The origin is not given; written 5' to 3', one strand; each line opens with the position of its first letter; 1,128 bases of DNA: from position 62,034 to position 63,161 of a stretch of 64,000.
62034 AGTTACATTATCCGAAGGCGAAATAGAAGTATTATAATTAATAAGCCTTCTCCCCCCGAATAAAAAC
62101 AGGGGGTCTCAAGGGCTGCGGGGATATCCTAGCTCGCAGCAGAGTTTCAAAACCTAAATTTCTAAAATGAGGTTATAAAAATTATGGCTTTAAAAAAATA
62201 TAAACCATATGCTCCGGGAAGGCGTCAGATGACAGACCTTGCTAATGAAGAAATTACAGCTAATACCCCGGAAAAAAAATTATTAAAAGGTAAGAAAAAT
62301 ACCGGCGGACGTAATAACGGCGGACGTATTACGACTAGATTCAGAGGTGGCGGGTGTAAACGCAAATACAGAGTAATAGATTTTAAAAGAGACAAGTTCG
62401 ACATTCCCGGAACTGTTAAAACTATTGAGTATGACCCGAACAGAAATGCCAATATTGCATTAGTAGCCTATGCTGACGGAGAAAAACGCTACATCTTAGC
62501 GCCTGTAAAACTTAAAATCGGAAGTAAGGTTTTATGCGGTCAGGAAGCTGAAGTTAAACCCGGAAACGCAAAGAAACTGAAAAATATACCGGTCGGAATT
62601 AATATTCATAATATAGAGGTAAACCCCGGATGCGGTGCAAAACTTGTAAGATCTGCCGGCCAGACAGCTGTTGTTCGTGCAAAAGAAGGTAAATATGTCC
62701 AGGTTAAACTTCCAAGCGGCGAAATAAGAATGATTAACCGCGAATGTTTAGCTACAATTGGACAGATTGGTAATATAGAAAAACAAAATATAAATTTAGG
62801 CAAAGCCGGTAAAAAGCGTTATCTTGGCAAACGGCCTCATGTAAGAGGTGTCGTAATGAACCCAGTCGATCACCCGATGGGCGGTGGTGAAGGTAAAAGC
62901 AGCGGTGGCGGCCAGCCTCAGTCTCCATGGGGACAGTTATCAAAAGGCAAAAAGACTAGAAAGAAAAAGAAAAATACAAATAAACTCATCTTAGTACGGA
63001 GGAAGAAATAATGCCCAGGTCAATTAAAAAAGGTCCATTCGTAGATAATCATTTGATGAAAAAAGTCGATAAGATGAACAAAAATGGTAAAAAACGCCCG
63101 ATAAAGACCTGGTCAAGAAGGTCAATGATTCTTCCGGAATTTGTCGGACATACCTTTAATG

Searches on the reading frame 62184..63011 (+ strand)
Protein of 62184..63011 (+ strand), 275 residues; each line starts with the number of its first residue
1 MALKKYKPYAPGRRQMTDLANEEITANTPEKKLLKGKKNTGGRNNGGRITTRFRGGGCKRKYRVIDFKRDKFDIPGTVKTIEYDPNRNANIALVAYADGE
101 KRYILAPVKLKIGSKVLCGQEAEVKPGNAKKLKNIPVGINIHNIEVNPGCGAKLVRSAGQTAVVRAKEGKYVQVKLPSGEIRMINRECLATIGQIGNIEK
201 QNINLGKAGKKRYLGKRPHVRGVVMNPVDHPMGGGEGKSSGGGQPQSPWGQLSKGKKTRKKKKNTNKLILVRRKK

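Call 35: find_encoding_contigs(protein=window:62184-63011:+, flank=10000, max_places=6)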
Protein window:62184-63011:+ (275 aa): 1 contig read that carries it; 1 place shown.
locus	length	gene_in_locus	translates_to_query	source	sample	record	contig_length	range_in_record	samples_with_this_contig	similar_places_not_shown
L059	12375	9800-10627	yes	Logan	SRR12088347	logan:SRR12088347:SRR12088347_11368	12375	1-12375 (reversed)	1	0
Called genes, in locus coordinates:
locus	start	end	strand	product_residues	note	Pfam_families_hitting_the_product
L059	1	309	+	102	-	?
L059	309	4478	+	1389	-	PF04997:RNA_pol_Rpb1_1, PF00623:RNA_pol_Rpb1_2, PF04983:RNA_pol_Rpb1_3, PF05000:RNA_pol_Rpb1_4, PF04998:RNA_pol_Rpb1_5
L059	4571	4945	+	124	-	PF00164:Ribosom_S12_S23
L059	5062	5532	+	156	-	PF00177:Ribosomal_S7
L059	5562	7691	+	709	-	PF00009:GTP_EFTU, PF22042:EF-G_D2, PF03144:GTP_EFTU_D2, PF14492:EFG_III, PF16658:RF3_C (weak), PF03764:EFG_IV, PF00679:EFG_C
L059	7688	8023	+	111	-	PF00338:Ribosomal_S10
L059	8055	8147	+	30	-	-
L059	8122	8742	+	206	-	PF00297:Ribosomal_L3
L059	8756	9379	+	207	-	PF00573:Ribosomal_L4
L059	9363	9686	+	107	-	PF00276:Ribosomal_L23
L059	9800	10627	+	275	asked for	PF00181:Ribosomal_L2_N, PF03947:Ribosomal_L2_C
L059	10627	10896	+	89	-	PF00203:Ribosomal_S19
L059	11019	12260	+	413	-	PF00070:Pyr_redox (faint), PF00890:FAD_binding_2 (weak), PF01134:GIDA (weak), PF01266:DAO (faint), PF03486:HI0933_like, PF12831:FAD_oxidored, PF13450:NAD_binding_8 (weak), PF22780:HI0933_like_1st, +2 more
